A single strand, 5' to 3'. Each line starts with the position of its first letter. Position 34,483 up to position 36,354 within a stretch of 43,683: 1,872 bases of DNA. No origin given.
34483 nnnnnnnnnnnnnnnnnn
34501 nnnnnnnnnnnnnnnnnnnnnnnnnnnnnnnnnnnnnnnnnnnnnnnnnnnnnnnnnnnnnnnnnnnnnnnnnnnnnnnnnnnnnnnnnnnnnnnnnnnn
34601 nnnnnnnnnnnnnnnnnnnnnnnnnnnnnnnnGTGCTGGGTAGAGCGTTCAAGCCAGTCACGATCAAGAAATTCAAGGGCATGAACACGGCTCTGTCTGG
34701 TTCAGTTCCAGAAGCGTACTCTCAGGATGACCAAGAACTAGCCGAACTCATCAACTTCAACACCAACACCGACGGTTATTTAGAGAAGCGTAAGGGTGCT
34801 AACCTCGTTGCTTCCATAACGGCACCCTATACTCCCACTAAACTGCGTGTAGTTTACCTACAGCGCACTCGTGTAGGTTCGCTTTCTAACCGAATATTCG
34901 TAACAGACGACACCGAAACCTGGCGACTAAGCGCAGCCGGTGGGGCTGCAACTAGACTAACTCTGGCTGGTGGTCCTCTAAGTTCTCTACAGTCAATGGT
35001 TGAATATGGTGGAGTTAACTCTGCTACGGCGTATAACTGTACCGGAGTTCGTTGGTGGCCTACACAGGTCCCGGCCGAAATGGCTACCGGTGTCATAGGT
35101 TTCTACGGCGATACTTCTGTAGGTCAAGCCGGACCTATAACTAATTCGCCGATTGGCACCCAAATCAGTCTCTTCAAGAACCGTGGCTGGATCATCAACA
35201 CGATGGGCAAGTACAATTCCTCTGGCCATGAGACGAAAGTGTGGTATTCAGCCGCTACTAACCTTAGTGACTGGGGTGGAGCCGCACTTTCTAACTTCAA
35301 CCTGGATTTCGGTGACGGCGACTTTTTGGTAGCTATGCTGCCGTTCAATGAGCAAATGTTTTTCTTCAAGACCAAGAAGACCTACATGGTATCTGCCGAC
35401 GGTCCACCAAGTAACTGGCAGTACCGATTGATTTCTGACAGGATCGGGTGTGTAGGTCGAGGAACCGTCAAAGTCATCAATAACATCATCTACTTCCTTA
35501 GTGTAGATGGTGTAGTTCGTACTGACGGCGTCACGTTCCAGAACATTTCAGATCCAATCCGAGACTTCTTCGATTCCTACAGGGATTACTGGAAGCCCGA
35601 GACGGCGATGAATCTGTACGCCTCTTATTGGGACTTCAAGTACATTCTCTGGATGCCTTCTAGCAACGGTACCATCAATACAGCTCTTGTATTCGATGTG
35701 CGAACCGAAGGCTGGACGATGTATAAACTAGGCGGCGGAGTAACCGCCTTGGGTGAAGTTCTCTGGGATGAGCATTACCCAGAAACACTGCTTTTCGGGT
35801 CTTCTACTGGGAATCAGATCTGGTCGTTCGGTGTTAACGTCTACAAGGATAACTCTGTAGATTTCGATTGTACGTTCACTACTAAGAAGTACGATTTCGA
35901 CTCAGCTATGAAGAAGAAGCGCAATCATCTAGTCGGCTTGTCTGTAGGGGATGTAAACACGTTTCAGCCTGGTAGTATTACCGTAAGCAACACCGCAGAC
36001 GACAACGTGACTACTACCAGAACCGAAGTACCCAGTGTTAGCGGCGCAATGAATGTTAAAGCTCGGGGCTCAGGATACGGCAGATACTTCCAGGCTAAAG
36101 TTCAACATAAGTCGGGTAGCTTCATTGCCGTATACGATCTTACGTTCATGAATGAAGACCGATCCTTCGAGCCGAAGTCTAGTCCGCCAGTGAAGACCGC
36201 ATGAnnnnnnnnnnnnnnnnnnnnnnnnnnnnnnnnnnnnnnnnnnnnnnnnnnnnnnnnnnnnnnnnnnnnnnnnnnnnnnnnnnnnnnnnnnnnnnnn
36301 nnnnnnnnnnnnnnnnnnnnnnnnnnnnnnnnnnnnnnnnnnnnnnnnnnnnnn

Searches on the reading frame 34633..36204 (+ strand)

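Call 20: search_protein_families(library=phrogs, proteins=[window:34633-36204:+], max_evalue=0.001)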
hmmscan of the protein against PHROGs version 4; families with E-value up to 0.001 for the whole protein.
window:34633-36204:+ (523 aa): 4 families
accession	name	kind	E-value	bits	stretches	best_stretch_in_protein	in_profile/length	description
phrog_3287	-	head and packaging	8.4e-13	49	1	7-381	4-369/524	virion structural protein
phrog_511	-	head and packaging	1.3e-10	41.3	1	232-363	607-731/862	internal virion protein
phrog_578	-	connector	4.8e-08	32.9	1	194-424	153-382/486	head closure Hc3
phrog_33544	-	unknown function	2.4e-06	27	1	152-290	134-271/684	-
